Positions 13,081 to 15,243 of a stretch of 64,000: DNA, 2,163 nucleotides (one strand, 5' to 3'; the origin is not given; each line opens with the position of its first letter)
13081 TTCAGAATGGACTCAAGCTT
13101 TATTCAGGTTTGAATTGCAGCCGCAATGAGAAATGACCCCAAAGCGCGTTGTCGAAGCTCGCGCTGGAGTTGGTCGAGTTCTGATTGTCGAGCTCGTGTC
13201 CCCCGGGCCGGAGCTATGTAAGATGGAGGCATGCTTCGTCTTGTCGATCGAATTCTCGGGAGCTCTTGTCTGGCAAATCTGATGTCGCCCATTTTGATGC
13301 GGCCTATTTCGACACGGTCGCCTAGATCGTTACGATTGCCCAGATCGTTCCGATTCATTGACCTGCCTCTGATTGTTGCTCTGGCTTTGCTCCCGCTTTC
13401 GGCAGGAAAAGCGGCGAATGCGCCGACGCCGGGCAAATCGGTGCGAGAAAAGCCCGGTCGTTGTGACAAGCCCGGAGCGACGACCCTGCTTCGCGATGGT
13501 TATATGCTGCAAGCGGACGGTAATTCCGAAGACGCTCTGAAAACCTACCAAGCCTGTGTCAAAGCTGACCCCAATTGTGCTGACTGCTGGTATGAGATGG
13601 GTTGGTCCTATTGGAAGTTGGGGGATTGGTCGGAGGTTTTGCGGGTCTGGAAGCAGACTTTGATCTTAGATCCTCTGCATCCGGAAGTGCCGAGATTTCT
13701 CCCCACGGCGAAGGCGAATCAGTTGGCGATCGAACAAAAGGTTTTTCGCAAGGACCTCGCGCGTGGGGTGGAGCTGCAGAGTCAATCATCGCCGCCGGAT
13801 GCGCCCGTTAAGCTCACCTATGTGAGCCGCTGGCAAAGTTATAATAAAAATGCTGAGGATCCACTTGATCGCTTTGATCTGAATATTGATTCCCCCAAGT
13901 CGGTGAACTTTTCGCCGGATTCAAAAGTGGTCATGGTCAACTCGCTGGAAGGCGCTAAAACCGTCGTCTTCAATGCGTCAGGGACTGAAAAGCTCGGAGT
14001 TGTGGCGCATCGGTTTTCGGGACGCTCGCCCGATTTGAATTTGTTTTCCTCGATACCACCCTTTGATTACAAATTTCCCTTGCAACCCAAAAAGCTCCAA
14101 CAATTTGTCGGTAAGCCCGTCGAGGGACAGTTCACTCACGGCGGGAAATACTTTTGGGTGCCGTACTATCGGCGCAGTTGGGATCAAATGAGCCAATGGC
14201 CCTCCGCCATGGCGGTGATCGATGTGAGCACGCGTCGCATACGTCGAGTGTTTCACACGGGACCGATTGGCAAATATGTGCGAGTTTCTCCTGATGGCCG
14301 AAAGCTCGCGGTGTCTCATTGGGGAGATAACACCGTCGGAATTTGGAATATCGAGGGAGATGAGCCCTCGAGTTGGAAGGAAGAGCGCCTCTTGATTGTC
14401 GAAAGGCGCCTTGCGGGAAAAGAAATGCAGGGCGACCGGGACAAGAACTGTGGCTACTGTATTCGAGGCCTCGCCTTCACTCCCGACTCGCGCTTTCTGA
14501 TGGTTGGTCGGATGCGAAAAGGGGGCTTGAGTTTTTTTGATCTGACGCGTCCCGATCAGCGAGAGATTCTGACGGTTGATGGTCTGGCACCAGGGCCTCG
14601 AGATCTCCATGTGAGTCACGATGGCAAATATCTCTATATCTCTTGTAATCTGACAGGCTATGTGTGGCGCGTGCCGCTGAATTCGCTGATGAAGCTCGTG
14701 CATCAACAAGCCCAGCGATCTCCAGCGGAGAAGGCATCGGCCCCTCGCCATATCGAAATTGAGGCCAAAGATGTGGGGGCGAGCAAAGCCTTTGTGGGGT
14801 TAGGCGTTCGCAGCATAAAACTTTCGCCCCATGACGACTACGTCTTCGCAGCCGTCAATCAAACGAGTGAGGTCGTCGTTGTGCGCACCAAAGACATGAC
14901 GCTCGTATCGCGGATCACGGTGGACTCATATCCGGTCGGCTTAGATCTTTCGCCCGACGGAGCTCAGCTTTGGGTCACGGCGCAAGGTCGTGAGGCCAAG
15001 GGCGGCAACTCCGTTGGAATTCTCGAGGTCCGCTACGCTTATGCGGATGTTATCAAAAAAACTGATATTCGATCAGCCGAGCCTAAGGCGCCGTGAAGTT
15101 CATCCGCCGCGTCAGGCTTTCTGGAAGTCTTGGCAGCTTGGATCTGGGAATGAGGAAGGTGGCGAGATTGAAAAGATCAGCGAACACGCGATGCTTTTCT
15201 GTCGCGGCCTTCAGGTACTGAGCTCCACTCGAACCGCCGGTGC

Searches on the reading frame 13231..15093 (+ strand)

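Call 41: search_protein_families(library=pfam, proteins=[window:13231-15093:+], max_evalue=0.001)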
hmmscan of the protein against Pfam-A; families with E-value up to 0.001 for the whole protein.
window:13231-15093:+ (621 aa): 8 families
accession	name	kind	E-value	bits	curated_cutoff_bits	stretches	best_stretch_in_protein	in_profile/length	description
PF07719.23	TPR_2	-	5.7e-08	32.7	27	1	117-149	1-33/34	Tetratricopeptide repeat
PF10282.15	Lactonase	-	4e-07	30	21.7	1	343-585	84-310/344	Lactonase, 7-bladed beta-propeller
PF00515.34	TPR_1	-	9.1e-07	28.9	27.8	0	117-148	1-32/34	Tetratricopeptide repeat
PF23414.1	Beta-prop_EML_2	-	1.1e-05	25.4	90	0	329-473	24-144/266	Echinoderm microtubule-associated protein second beta-propeller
PF13428.12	TPR_14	-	1.7e-05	25.5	23.5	0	92-124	10-42/44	Tetratricopeptide repeat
PF00400.38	WD40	-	1.8e-05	25.5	27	0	342-373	10-39/39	WD domain, G-beta repeat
PF25174.1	Beta-prop_THOC3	-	2.5e-05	23.9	305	0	526-585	49-108/272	THOC3 beta-propeller domain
PF13414.12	TPR_11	-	0.00063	19.8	26.8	0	92-131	3-42/42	TPR repeat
